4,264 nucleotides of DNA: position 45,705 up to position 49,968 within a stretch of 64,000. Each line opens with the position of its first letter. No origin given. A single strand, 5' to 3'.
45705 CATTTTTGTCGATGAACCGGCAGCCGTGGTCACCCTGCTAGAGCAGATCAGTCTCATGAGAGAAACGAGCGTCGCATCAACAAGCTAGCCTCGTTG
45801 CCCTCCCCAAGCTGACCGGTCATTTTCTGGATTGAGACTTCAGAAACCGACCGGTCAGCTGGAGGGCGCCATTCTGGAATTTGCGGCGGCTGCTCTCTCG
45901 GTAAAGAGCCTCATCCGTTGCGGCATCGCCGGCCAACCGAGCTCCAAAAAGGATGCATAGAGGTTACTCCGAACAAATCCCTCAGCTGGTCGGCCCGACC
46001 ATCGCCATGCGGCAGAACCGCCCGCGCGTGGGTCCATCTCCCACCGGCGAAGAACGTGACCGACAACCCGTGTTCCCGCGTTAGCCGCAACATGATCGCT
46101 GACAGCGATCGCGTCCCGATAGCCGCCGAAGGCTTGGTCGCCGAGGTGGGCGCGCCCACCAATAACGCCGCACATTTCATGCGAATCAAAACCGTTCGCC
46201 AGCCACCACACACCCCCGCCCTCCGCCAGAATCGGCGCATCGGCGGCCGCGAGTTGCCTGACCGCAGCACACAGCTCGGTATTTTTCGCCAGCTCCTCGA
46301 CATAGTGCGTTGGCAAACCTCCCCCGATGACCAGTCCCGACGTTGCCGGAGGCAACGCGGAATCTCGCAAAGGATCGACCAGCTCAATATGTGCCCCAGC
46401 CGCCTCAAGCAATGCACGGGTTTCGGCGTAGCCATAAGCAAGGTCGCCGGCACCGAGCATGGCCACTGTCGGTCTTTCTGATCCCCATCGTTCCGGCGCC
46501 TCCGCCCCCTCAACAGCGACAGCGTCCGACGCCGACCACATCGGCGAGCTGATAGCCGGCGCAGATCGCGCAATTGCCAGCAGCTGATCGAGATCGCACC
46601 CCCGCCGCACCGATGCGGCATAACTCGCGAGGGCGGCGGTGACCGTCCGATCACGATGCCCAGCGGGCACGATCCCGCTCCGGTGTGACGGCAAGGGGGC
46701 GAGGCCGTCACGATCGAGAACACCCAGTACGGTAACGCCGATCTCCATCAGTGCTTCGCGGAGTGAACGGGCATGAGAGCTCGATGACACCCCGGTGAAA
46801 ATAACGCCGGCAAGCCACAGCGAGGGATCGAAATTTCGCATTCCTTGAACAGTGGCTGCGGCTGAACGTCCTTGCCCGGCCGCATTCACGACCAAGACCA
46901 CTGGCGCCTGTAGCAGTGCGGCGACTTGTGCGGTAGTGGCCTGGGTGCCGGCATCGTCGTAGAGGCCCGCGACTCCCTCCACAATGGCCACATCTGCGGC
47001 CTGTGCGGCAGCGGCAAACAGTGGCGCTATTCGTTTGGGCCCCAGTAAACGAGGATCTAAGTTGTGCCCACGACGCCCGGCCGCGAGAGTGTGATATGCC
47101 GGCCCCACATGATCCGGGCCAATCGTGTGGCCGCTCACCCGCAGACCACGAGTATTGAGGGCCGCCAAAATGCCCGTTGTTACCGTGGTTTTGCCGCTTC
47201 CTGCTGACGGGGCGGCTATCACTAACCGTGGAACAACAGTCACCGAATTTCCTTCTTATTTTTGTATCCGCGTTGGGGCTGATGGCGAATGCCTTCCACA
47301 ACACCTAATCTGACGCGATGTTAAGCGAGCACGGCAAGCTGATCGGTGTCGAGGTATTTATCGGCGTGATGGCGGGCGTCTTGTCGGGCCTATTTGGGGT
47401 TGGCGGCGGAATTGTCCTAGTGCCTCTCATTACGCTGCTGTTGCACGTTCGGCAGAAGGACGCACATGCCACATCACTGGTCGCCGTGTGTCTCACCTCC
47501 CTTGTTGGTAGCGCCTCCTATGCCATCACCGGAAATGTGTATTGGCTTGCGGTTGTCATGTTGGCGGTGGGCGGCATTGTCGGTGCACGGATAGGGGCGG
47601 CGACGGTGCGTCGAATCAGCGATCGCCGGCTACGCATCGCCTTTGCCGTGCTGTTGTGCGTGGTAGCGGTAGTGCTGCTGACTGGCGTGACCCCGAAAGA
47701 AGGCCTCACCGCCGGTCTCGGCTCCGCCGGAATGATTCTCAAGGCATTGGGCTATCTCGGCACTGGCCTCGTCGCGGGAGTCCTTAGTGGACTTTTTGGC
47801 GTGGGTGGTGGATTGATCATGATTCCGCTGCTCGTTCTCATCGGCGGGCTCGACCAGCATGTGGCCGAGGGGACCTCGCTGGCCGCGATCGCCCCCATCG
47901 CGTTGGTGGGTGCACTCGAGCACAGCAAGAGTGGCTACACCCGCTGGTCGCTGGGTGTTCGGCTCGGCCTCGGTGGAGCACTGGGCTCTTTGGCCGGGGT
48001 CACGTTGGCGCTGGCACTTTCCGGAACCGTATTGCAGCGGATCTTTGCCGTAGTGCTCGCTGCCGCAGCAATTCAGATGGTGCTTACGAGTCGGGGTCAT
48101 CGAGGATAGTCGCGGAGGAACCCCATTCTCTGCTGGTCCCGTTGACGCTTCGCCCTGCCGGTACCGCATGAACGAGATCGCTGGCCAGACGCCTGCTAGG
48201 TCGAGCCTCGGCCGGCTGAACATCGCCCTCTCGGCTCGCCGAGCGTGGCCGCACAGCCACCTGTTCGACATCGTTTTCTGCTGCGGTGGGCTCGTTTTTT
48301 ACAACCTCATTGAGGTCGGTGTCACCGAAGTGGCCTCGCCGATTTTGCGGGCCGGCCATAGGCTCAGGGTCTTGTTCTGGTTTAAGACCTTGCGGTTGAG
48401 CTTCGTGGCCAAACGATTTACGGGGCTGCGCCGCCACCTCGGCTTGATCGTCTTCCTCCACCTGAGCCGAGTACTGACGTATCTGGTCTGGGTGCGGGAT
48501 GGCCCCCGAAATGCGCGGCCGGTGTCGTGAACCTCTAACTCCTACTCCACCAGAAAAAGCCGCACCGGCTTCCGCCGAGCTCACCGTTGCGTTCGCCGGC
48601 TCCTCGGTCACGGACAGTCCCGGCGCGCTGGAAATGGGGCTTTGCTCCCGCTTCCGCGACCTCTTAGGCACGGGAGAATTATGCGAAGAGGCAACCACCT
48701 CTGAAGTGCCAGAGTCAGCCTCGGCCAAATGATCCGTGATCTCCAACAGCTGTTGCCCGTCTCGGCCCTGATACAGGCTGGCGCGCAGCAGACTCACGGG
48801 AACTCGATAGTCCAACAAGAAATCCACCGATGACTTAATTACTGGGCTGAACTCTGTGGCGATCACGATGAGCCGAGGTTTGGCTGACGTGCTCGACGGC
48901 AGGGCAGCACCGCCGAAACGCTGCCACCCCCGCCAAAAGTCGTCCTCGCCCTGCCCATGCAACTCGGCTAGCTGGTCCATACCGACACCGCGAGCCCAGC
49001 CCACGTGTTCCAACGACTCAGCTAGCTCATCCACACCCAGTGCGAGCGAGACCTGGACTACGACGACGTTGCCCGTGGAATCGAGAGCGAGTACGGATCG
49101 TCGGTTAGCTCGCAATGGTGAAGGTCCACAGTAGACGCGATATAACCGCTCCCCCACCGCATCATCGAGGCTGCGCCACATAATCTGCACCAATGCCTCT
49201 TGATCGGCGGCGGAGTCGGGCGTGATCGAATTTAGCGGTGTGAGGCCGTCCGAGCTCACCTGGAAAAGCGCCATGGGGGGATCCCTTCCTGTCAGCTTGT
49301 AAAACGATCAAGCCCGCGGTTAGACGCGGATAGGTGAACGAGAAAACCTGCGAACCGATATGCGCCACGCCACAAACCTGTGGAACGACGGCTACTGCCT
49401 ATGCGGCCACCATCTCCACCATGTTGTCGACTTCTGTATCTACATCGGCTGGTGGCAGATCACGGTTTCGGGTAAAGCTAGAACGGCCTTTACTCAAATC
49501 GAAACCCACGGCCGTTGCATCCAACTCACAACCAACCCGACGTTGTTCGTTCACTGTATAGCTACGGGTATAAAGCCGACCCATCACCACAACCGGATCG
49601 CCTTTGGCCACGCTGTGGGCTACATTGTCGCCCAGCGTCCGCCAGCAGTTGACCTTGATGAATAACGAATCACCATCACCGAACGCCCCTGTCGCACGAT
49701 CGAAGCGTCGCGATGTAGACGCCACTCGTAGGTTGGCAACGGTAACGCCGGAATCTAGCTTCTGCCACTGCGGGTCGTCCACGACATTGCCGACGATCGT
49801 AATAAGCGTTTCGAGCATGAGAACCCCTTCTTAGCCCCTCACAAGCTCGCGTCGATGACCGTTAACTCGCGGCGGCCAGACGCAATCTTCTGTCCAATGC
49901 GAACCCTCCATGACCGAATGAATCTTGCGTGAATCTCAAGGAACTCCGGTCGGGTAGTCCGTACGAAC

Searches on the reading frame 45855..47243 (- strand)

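Call 60: search_protein_families(library=pfam, proteins=[window:45855-47243:-], max_evalue=0.001)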
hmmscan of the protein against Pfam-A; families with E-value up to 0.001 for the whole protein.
window:45855-47243:- (462 aa): 3 families
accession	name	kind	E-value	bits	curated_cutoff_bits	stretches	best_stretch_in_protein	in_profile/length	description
PF13500.12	AAA_26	-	1.3e-12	48.4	27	1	78-177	94-189/198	AAA domain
PF01656.29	CbiA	-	9.7e-12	45.4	25.4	1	7-179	1-112/125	CobQ/CobB/MinD/ParA nucleotide binding domain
PF07685.20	GATase_3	-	6e-06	26.5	27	1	278-398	18-144/196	CobB/CobQ-like glutamine amidotransferase domain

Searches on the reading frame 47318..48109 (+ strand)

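Call 60: search_protein_families(library=pfam, proteins=[window:47318-48109:+], max_evalue=0.001)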
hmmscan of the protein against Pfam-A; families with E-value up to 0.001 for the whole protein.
window:47318-48109:+ (263 aa): 1 family
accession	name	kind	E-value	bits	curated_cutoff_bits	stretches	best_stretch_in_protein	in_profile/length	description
PF01925.25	TauE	-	4.6e-52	177.5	32.6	2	12-119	129-236/237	Sulfite exporter TauE/SafE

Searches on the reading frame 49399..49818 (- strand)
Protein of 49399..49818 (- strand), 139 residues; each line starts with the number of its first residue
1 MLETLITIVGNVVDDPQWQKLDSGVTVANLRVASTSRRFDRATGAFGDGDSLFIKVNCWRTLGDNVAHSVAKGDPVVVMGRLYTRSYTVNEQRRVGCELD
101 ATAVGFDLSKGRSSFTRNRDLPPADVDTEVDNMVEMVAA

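Call 60: search_protein_families(library=pfam, proteins=[window:49399-49818:-], max_evalue=0.001)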
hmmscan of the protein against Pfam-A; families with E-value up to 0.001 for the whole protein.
window:49399-49818:- (139 aa): 1 family
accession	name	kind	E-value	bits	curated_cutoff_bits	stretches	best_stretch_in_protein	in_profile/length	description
PF00436.31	SSB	-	3e-17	63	26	1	6-106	4-103/104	Single-strand binding protein family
